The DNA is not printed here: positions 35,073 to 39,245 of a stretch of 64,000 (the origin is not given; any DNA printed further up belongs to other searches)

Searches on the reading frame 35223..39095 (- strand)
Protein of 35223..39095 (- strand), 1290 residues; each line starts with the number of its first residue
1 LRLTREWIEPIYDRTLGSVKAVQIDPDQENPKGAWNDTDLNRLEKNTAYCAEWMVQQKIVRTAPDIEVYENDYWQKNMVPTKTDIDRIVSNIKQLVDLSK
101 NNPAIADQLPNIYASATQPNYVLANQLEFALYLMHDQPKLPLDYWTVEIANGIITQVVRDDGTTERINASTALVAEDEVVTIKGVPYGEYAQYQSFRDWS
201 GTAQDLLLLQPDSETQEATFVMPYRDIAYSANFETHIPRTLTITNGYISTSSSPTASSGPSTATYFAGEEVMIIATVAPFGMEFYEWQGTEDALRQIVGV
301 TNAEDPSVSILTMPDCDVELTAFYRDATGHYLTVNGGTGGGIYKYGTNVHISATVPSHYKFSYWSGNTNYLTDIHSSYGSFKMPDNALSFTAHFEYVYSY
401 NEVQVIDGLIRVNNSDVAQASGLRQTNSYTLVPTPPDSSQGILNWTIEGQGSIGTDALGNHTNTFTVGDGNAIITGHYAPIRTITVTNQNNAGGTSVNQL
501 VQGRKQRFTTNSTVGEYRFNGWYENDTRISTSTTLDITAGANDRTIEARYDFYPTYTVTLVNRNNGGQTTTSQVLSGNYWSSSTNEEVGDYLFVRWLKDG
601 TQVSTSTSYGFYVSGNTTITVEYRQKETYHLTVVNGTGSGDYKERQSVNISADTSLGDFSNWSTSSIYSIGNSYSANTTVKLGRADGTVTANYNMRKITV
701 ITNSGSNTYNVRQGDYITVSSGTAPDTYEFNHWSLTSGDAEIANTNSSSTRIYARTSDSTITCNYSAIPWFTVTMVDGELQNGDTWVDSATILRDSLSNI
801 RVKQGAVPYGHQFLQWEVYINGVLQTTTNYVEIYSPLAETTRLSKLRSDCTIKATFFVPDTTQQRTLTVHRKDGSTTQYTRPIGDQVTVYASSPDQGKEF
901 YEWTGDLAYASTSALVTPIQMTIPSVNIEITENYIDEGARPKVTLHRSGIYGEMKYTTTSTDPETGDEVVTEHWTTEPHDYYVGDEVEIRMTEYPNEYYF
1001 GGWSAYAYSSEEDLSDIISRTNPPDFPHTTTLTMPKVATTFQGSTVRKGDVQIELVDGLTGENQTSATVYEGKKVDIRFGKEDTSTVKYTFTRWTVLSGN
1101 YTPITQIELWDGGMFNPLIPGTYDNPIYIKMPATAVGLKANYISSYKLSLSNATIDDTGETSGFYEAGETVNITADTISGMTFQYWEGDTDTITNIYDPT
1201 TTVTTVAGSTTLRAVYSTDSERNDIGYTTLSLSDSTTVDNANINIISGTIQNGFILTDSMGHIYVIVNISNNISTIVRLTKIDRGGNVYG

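Call 47: search_protein_families(library=pfam, max_evalue=0.01, proteins=[window:35223-39095:-])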
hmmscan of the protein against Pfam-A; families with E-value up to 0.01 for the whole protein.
window:35223-39095:- (1290 aa): 2 families
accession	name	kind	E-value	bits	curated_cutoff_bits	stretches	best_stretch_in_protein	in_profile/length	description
PF18998.6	Flg_new_2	-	9e-42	141.4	23.6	5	332-396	3-71/73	Divergent InlB B-repeat domain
PF22486.2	MATH_2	-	0.0021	18.7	32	0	817-869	36-88/136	MATH domain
